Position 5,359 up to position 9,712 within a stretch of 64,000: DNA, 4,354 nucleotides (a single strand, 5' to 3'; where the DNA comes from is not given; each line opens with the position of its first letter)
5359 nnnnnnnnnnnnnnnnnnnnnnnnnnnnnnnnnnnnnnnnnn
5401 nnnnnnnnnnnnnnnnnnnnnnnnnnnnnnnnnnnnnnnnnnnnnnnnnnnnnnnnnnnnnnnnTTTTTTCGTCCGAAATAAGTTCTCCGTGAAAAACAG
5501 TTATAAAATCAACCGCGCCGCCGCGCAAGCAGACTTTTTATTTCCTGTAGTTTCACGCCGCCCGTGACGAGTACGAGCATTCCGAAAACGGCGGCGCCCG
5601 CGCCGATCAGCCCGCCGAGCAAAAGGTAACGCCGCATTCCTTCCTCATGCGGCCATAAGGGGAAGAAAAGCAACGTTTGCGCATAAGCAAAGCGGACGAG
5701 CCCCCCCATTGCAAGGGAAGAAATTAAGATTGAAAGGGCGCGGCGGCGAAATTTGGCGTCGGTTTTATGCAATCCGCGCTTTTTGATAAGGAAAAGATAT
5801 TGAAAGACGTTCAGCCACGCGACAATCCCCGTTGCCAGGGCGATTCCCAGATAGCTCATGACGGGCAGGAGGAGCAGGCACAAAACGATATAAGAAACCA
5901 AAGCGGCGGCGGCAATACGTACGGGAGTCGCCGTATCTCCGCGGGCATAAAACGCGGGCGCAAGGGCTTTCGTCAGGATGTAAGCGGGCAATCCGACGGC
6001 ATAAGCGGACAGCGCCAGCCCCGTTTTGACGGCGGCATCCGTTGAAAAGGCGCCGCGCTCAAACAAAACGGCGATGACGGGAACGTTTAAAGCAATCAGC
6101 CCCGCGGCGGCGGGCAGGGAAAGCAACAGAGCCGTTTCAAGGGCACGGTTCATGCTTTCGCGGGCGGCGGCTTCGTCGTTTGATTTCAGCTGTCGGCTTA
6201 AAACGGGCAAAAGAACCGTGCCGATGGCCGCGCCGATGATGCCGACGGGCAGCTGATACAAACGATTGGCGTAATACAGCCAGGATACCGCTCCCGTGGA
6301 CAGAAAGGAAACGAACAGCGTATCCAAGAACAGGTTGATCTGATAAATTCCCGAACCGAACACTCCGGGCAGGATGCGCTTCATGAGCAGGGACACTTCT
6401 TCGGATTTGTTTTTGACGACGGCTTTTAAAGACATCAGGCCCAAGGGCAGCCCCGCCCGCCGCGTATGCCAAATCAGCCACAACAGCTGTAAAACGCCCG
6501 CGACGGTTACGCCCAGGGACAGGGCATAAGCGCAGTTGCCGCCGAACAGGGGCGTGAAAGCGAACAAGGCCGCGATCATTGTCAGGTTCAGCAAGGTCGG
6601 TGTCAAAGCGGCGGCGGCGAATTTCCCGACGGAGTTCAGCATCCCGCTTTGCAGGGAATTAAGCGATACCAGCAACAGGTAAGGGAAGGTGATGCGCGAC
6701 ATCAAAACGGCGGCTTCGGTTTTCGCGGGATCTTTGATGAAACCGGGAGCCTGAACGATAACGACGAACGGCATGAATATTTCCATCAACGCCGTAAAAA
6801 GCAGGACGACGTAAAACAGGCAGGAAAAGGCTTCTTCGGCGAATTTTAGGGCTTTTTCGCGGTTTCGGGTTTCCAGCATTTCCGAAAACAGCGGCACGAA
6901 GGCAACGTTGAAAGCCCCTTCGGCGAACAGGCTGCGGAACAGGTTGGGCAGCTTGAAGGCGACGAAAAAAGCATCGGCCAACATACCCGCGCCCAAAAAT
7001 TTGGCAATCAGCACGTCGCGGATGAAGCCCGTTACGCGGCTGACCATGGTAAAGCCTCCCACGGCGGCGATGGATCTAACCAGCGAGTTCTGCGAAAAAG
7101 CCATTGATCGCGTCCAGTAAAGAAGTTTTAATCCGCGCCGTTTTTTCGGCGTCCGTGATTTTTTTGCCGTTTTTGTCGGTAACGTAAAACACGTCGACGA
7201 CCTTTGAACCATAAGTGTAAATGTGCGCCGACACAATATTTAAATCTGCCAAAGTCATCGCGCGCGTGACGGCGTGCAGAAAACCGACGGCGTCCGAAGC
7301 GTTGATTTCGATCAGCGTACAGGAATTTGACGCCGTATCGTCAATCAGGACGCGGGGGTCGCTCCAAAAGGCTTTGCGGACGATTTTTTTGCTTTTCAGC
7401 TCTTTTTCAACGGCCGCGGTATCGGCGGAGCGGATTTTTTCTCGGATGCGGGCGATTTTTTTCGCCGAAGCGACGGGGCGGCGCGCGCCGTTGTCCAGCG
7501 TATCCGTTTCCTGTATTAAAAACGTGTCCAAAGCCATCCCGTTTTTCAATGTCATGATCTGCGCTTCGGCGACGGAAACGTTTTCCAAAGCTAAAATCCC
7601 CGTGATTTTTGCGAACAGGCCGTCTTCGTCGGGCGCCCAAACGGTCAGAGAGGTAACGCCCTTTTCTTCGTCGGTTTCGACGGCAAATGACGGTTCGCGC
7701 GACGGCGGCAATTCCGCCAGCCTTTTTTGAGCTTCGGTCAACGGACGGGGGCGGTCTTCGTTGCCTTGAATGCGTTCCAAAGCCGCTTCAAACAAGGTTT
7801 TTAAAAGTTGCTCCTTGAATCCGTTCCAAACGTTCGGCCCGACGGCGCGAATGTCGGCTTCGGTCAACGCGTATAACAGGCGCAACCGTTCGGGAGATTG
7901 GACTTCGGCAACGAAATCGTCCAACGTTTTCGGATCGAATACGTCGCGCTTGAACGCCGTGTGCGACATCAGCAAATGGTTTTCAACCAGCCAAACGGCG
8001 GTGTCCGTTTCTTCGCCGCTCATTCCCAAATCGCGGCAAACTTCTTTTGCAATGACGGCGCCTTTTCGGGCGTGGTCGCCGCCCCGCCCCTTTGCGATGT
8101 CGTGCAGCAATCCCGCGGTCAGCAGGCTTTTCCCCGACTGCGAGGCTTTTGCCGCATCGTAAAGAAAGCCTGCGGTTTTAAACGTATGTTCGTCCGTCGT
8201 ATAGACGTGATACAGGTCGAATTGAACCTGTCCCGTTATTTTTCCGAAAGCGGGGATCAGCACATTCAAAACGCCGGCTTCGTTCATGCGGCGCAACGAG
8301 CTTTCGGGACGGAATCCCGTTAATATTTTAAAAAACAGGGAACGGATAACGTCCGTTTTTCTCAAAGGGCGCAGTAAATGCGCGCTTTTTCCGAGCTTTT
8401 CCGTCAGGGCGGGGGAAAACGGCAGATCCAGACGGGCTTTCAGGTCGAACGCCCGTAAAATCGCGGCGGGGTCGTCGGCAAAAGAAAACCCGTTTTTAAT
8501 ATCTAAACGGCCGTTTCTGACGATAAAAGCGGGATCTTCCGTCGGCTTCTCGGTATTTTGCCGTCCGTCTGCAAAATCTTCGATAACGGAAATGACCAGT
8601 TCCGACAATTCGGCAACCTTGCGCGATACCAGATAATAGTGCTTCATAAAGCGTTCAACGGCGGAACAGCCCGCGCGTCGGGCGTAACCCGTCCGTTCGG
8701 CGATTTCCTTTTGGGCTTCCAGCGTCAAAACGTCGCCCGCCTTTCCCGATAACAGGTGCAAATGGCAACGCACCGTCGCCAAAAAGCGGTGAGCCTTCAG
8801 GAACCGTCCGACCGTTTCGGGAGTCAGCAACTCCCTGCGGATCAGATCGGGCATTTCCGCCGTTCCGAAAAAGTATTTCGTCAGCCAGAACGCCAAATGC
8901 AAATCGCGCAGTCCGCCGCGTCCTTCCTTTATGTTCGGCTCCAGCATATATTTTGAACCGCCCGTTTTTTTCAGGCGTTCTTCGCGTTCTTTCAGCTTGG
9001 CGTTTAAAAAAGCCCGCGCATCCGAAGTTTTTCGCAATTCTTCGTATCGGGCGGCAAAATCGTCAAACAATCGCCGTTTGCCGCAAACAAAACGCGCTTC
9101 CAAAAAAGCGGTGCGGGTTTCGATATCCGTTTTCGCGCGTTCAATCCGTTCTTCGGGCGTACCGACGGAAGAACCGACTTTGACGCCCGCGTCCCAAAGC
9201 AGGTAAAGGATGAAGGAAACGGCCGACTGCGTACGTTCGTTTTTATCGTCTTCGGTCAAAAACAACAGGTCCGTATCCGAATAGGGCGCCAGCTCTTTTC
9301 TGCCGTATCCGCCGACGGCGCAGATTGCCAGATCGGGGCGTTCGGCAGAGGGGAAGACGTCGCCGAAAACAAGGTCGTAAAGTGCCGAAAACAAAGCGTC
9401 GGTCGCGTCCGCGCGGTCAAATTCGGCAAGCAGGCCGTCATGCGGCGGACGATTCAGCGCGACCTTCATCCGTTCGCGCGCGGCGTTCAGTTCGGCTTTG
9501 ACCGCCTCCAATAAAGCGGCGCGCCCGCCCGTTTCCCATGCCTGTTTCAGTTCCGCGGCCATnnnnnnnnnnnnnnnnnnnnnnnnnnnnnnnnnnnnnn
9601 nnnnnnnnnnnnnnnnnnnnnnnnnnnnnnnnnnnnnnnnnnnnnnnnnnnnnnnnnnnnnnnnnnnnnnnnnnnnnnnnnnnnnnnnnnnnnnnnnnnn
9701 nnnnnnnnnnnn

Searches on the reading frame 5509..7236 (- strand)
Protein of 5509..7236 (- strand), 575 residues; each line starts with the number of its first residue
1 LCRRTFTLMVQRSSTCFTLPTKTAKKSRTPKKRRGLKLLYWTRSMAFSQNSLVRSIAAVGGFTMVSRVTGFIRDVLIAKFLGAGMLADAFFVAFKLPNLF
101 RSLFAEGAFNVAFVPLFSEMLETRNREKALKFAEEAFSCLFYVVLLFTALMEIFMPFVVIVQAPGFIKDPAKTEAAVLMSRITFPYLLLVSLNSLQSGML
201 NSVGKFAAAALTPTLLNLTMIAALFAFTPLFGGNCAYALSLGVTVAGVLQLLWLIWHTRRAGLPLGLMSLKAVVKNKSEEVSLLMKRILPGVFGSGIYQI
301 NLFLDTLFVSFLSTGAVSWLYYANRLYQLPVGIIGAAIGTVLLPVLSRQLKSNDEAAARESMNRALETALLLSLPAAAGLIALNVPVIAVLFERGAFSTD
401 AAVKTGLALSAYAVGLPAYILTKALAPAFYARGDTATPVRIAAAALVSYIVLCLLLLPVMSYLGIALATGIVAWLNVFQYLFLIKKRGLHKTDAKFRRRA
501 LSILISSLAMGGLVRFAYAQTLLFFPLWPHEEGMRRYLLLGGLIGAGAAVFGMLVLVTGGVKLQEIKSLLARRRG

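Call 36: search_protein_families(library=pfam, proteins=[window:5509-7236:-], max_evalue=0.000001)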
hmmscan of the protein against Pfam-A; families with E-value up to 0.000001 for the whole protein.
window:5509-7236:- (575 aa): 3 families
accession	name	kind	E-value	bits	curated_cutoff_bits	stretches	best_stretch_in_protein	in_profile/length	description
PF03023.19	MurJ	-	1.4e-116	390.3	27.4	1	77-515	1-430/451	Lipid II flippase MurJ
PF01554.23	MatE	-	2.4e-08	34.3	24.9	1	295-454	6-160/161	MatE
PF13440.11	Polysacc_synt_3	-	2.7e-07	30.6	23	1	134-392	44-284/293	Polysaccharide biosynthesis protein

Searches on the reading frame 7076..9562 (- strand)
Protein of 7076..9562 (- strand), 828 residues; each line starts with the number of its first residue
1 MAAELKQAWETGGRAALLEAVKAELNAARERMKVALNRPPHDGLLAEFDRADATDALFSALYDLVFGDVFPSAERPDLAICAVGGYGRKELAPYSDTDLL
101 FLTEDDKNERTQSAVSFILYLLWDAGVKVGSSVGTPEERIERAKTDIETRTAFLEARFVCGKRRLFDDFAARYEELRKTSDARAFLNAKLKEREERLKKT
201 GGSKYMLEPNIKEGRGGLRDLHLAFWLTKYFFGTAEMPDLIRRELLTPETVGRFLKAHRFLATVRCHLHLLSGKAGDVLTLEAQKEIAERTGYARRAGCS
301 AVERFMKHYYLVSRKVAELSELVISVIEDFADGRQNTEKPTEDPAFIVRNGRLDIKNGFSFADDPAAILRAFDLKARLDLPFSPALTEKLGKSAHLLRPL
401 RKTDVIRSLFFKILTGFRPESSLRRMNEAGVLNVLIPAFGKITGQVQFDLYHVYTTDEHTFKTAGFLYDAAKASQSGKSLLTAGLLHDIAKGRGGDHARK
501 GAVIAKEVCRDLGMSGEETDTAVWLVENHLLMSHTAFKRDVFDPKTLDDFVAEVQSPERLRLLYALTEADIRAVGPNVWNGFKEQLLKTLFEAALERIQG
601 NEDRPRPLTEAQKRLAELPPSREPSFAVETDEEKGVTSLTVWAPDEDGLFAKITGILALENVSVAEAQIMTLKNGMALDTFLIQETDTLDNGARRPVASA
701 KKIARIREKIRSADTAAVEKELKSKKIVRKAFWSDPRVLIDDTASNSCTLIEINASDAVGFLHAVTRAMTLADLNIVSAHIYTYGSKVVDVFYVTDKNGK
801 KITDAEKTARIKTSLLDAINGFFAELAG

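Call 36: search_protein_families(library=pfam, proteins=[window:7076-9562:-], max_evalue=0.000001)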
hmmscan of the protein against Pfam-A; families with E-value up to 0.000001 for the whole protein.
window:7076-9562:- (828 aa): 4 families
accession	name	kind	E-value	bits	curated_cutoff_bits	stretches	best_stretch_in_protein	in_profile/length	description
PF08335.16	GlnD_UR_UTase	-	2.4e-41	141.5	21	1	185-323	2-140/141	GlnD PII-uridylyltransferase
PF01842.31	ACT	-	5.5e-12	45.7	27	0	637-689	1-54/66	ACT domain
PF01966.28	HD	-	4.3e-10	40.3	22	1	457-545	2-93/116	HD domain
PF24931.1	ACT_ACR9_3rd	-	9.7e-08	32.4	27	0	738-815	2-80/98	ACR9-like, ACT-like domain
